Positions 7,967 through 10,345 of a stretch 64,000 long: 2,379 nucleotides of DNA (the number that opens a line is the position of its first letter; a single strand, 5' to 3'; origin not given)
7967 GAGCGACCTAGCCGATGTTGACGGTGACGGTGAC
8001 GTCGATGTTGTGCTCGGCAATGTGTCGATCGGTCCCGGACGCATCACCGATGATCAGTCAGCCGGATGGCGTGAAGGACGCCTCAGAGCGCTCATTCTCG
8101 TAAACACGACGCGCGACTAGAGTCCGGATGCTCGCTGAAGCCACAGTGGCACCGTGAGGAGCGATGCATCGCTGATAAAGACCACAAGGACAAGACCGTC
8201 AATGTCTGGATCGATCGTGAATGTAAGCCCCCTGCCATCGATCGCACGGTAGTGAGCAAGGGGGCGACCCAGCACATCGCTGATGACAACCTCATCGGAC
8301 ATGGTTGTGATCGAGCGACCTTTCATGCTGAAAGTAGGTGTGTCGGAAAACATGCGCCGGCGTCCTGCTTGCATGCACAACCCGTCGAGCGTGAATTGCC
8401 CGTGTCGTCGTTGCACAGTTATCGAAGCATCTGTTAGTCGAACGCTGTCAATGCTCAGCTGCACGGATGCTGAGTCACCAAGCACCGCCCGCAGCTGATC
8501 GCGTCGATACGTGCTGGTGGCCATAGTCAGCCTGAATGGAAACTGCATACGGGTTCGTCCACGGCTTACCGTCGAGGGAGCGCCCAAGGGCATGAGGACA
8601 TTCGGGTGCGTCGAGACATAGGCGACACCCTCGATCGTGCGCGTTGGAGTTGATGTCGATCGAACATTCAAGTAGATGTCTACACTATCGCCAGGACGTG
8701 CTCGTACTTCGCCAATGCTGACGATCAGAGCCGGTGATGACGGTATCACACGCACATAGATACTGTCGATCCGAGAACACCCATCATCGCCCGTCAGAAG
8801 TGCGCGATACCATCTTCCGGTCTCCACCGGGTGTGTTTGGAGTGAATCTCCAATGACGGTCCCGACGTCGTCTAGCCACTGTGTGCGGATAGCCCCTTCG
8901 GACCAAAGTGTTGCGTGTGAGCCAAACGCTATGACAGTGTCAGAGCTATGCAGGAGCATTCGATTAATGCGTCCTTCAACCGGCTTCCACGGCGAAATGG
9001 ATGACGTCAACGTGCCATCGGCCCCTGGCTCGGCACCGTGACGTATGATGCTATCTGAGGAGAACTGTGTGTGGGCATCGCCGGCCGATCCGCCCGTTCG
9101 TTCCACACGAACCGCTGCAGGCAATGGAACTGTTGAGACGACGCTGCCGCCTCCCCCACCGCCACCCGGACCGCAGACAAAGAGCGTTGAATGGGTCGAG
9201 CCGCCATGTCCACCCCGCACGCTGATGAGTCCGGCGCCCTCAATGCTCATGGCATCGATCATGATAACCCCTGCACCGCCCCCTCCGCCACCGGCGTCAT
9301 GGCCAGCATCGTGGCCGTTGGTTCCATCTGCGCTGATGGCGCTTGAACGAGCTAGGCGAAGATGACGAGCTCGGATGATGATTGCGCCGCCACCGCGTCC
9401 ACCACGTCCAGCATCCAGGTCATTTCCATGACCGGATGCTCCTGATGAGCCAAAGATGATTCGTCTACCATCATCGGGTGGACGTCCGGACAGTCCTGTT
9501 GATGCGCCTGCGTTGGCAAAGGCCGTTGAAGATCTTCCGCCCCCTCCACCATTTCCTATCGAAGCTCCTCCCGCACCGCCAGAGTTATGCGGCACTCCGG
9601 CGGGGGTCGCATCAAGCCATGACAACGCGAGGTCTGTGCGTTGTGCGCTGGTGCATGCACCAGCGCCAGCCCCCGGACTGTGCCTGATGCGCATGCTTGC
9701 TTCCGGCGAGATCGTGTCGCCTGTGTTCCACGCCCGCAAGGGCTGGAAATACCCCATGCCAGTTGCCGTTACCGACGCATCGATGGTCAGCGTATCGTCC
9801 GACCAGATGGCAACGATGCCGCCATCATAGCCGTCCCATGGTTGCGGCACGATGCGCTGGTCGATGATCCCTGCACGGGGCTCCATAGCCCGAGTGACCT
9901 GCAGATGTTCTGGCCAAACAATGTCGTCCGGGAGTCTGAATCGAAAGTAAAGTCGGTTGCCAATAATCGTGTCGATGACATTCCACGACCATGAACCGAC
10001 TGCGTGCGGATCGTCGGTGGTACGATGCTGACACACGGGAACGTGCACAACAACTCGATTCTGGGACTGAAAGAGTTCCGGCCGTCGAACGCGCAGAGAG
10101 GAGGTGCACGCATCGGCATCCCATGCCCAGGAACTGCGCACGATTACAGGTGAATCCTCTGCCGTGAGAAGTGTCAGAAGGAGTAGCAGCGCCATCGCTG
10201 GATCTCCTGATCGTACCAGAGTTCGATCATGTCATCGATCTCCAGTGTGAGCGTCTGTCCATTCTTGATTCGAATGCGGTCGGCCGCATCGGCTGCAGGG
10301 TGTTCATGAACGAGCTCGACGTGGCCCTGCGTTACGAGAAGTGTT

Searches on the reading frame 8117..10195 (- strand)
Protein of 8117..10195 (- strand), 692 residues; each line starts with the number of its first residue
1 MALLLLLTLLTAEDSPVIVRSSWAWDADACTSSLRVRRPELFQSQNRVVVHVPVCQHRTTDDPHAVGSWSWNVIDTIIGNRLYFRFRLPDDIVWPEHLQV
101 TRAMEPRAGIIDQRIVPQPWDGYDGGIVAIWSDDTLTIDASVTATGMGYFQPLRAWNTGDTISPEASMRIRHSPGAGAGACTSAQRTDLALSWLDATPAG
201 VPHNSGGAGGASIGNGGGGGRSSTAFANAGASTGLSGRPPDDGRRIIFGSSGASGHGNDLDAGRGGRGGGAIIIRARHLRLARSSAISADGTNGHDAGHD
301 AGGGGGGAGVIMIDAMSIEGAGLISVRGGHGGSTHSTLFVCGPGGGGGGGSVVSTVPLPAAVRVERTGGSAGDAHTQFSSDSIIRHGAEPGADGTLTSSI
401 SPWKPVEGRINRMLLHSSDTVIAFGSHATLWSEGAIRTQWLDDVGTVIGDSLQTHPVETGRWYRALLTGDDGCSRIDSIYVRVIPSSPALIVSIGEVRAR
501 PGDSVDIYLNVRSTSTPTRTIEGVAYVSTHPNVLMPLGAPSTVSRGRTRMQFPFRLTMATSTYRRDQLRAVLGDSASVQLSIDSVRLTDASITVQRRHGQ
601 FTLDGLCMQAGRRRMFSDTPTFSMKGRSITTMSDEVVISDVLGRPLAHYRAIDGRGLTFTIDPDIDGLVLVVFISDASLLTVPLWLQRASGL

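Call 30: search_protein_families(library=pfam, proteins=[window:8117-10195:-], max_evalue=0.001)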
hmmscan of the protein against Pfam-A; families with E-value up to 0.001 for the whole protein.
window:8117-10195:- (692 aa): 0 families

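Call 44: search_protein_families(library=ncbifam, proteins=[window:8117-10195:-], max_evalue=0.01)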
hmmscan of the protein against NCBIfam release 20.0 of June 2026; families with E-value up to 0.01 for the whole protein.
window:8117-10195:- (692 aa): 1 family
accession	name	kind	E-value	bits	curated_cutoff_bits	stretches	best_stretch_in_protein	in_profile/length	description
NF047640.1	gliding_AgmC_N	equivalog_domain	1.5e-36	126.3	275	1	64-372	103-412/412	adventurous gliding motility protein AgmC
